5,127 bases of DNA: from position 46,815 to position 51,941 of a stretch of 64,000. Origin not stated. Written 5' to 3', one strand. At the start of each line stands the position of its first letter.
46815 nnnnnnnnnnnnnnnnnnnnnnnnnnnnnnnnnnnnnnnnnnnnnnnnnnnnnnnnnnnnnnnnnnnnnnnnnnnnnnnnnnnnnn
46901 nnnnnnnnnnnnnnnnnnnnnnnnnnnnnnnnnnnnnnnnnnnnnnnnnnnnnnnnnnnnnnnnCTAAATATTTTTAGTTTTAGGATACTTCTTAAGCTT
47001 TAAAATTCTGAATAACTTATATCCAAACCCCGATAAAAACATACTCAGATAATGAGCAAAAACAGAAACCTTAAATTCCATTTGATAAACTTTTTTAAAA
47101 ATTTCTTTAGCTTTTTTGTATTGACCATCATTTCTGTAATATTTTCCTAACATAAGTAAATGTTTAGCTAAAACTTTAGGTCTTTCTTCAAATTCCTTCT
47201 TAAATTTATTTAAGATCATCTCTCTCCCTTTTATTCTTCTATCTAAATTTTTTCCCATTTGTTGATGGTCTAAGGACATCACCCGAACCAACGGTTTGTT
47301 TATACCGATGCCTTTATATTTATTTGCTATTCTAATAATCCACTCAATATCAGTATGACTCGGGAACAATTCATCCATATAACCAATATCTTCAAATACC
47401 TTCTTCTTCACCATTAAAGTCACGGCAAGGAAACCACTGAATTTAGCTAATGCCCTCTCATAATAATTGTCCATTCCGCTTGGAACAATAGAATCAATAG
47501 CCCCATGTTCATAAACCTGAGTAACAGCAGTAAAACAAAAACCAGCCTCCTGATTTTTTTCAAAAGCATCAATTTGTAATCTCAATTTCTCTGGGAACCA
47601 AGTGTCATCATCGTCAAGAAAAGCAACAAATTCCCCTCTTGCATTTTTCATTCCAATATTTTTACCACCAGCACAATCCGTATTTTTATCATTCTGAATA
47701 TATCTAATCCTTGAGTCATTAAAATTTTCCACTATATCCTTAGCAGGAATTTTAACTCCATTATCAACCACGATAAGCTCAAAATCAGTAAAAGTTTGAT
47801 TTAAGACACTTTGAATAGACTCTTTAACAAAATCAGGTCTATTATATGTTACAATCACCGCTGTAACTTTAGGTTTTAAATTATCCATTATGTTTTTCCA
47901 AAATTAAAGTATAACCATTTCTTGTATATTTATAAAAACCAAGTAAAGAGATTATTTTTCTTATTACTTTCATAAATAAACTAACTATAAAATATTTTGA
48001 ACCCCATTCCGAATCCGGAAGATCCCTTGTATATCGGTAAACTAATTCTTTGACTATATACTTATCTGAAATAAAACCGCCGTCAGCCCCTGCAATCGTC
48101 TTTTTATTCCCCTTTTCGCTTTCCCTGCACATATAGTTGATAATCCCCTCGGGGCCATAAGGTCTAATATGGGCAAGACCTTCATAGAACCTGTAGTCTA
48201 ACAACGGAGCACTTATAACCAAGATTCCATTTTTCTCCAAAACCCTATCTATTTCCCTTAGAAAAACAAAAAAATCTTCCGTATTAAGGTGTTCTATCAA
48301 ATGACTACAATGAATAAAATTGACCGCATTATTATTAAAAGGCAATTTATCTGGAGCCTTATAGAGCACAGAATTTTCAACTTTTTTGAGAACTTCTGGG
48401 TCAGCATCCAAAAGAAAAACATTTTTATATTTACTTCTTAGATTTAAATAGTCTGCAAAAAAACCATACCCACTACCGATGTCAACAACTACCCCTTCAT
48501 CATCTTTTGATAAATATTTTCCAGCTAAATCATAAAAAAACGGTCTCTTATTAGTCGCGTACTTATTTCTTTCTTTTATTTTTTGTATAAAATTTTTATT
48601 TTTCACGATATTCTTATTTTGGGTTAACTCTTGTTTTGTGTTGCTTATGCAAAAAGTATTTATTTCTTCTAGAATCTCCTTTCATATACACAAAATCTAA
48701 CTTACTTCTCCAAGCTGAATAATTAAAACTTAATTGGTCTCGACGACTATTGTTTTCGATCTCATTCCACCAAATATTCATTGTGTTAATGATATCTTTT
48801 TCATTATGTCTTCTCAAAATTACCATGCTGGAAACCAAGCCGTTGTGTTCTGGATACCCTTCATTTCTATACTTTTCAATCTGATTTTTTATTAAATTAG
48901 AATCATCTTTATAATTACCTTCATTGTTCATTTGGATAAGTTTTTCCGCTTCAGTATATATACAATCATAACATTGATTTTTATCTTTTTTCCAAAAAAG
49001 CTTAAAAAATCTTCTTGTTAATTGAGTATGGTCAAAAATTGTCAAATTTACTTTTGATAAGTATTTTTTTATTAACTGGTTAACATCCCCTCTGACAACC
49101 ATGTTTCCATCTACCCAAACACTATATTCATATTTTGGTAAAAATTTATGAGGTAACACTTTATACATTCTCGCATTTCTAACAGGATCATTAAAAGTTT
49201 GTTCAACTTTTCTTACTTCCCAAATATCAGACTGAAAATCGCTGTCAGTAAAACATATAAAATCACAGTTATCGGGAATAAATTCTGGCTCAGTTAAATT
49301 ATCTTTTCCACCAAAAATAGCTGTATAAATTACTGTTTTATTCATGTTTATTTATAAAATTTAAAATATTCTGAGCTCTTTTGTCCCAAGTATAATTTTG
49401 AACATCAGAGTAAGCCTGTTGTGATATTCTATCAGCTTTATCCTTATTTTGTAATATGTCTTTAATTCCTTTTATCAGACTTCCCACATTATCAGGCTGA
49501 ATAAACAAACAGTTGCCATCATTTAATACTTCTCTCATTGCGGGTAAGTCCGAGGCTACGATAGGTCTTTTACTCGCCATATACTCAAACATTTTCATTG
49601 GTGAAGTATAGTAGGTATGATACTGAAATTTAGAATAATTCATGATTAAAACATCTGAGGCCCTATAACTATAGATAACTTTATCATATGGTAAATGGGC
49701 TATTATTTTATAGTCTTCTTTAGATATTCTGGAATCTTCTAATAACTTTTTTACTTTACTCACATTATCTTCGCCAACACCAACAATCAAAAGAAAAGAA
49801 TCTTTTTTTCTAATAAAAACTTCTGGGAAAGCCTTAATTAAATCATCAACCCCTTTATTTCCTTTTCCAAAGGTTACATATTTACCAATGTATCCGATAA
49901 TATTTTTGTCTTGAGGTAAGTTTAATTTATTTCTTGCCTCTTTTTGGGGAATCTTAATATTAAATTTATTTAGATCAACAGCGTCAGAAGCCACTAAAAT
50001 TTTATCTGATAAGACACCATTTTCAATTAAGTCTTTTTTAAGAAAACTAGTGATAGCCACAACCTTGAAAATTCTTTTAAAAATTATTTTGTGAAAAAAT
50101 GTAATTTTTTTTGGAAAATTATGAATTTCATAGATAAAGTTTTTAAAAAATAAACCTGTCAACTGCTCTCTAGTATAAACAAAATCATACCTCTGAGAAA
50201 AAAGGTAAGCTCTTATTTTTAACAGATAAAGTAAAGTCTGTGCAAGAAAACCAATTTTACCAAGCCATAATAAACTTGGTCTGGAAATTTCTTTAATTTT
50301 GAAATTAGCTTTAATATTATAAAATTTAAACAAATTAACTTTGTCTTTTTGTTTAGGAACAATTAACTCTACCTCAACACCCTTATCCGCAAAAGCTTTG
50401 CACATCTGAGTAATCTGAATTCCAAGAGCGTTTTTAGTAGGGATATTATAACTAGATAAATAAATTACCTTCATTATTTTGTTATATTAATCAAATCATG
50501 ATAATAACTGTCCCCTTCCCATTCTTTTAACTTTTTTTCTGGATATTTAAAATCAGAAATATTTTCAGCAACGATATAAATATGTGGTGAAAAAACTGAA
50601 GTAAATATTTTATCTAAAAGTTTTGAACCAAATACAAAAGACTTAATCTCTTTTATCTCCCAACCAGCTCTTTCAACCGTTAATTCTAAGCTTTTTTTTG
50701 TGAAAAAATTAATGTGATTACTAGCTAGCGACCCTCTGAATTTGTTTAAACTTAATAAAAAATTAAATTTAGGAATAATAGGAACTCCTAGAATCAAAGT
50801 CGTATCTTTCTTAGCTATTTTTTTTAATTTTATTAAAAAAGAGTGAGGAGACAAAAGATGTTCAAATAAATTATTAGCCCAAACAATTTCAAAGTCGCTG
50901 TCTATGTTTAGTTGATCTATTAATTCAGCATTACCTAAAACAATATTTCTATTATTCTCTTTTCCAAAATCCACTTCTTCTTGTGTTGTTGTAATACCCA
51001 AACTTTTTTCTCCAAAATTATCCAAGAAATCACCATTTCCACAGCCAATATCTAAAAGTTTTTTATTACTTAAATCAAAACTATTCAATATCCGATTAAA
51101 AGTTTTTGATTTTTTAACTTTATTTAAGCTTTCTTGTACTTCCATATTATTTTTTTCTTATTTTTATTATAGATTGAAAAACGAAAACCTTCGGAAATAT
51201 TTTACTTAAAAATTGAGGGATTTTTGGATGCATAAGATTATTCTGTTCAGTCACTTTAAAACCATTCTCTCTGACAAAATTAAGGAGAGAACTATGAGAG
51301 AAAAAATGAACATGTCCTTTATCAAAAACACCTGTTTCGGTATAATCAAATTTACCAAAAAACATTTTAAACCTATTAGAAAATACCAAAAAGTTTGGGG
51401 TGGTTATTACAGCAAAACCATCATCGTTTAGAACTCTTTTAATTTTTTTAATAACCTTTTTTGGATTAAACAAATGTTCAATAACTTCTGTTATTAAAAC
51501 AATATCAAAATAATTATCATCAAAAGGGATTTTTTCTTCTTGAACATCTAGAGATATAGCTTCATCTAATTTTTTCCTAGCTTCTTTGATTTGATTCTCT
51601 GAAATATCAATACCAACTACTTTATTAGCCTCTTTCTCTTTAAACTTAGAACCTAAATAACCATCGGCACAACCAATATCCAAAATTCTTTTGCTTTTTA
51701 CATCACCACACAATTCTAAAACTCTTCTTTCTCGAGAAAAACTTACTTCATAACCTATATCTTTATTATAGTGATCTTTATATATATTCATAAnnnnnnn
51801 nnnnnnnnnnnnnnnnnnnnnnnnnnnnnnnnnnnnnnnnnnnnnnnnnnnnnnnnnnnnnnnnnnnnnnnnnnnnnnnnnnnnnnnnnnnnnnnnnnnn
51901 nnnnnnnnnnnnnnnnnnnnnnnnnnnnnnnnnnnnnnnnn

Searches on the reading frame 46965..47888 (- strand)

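Call 4: search_protein_families(library=pfam, proteins=[window:46965-47888:-], max_evalue=0.01)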
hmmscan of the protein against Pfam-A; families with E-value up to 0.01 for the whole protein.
window:46965-47888:- (307 aa): 5 families
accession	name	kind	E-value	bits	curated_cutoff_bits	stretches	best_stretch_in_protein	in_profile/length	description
PF00535.33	Glycos_transf_2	-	4e-31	108.6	23.3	1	10-122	2-116/168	Glycosyl transferase family 2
PF10111.15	Glyco_tranf_2_2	-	5.4e-11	42.9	27.3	1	19-202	13-212/276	Glycosyltransferase like family 2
PF13641.12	Glyco_tranf_2_3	-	9.5e-11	42.6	27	1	6-145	1-143/230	Glycosyltransferase like family 2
PF13181.12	TPR_8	-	0.0021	18.5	25.7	1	244-270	4-30/34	Tetratricopeptide repeat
PF07719.23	TPR_2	-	0.0071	16.8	27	0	245-269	5-29/34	Tetratricopeptide repeat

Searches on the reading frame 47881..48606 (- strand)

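Call 26: search_protein_families(library=pfam, proteins=[window:47881-48606:-], max_evalue=0.001)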
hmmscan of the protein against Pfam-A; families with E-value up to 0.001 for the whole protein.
window:47881-48606:- (241 aa): 7 families
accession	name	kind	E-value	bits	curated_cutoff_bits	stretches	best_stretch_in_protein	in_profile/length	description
PF08241.18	Methyltransf_11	-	3.5e-13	50.4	21.2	1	41-131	1-95/95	Methyltransferase domain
PF13489.12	Methyltransf_23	-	2.1e-11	44.3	27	1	32-158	16-144/164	Methyltransferase domain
PF13649.12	Methyltransf_25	-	1.4e-09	38.9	27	1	40-127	1-97/97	Methyltransferase domain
PF08242.18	Methyltransf_12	-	1.9e-05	25.7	30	1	41-129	1-98/98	Methyltransferase domain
PF13847.12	Methyltransf_31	-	4.9e-05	23.5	27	1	35-135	2-113/145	Methyltransferase domain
PF03141.22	Methyltransf_29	-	7.7e-05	21.9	23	1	84-138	171-224/506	Putative S-adenosyl-L-methionine-dependent methyltransferase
PF05148.21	Methyltransf_8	-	0.00022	21.6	27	1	32-132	68-157/219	Hypothetical methyltransferase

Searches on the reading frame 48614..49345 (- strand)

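Call 26: search_protein_families(library=pfam, proteins=[window:48614-49345:-], max_evalue=0.001)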
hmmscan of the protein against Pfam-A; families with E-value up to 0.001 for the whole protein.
window:48614-49345:- (243 aa): 1 family
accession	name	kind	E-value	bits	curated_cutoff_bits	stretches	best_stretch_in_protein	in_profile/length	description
PF04765.19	TOD1_MUCI70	-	6.1e-19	68.9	21.4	1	40-215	127-290/314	TOD1/MUCI70, glycosyltransferase-like domain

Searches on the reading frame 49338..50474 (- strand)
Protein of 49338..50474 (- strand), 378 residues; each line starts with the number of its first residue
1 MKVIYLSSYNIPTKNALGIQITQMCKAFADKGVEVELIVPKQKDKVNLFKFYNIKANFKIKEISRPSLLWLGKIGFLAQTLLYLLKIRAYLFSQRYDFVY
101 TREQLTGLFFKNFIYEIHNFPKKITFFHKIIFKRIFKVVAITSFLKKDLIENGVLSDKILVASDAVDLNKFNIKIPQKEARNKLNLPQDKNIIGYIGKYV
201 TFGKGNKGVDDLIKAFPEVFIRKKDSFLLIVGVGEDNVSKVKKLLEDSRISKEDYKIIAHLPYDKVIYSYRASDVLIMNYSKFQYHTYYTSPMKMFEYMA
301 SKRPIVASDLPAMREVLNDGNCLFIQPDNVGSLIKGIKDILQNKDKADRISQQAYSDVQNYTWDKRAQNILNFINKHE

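Call 26: search_protein_families(library=pfam, proteins=[window:49338-50474:-], max_evalue=0.001)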
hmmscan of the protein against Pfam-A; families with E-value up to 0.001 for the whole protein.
window:49338-50474:- (378 aa): 4 families
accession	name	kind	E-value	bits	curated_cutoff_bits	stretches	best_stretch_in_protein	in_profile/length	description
PF00534.26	Glycos_transf_1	-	3.8e-21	75.8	26.4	1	177-356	2-171/172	Glycosyl transferases group 1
PF13692.12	Glyco_trans_1_4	-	1.2e-17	64.9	27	1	191-343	2-142/142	Glycosyl transferases group 1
PF13524.12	Glyco_trans_1_2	-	4.1e-11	43.5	25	1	255-372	29-144/144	Glycosyl transferase-like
PF13439.12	Glyco_transf_4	-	6.5e-07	30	28.5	1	20-169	7-169/170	Glycosyltransferase Family 4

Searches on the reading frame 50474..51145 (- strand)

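Call 26: search_protein_families(library=pfam, proteins=[window:50474-51145:-], max_evalue=0.001)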
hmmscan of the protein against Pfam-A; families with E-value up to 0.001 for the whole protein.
window:50474-51145:- (223 aa): 5 families
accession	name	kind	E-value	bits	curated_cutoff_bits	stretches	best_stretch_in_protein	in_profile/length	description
PF13489.12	Methyltransf_23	-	1.2e-14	54.8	27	1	17-165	14-162/164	Methyltransferase domain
PF08241.18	Methyltransf_11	-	2.5e-07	31.7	21.2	1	31-118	1-94/95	Methyltransferase domain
PF08242.18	Methyltransf_12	-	1.6e-06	29.2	30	1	31-115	1-96/98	Methyltransferase domain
PF13847.12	Methyltransf_31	-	4.2e-06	27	27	1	26-119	3-109/145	Methyltransferase domain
PF08003.17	Methyltransf_9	-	9.1e-05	22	23.8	1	16-125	104-223/315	Protein of unknown function (DUF1698)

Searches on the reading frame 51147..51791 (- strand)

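Call 26: search_protein_families(library=pfam, proteins=[window:51147-51791:-], max_evalue=0.001)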
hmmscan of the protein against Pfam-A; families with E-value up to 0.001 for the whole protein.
window:51147-51791:- (214 aa): 15 families
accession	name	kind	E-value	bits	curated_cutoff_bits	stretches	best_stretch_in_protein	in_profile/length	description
PF13489.12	Methyltransf_23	-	2.9e-23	82.8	27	1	25-183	14-164/164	Methyltransferase domain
PF08241.18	Methyltransf_11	-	3.9e-20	72.7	21.2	1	37-129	1-95/95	Methyltransferase domain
PF13847.12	Methyltransf_31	-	4.5e-19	69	27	1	32-133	3-113/145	Methyltransferase domain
PF08242.18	Methyltransf_12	-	2.2e-17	64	30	1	37-126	1-97/98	Methyltransferase domain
PF13649.12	Methyltransf_25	-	4.4e-17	63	27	1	36-125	1-97/97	Methyltransferase domain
PF07021.18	MetW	-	3e-16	60.1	21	1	33-207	14-189/193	Methionine biosynthesis protein MetW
PF01209.24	Ubie_methyltran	-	2e-10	40.9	20.1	1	22-145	37-170/233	ubiE/COQ5 methyltransferase family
PF08003.17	Methyltransf_9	-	3.7e-10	39.7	23.8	1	22-131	105-219/315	Protein of unknown function (DUF1698)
PF02353.26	CMAS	-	4.9e-10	39.6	27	1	33-187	63-219/273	Mycolic acid cyclopropane synthetase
PF05219.18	DREV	-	9.2e-06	25.4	26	1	29-181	91-236/265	DREV methyltransferase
PF05175.20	MTS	-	1e-05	25.7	23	1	32-149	31-158/170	Methyltransferase small domain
PF12847.13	Methyltransf_18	-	4.2e-05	24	27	1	31-78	12-61/151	Methyltransferase domain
PF13679.12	Methyltransf_32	-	0.00011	22.6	27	1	28-77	21-75/143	Methyltransferase domain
PF03291.22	mRNA_G-N7_MeTrfase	-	0.00011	21.9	26.6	1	34-111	63-138/315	mRNA (guanine-N(7))-methyltransferase domain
PF05401.17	NodS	-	0.0002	21.7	24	1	19-125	29-140/201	Nodulation protein S (NodS)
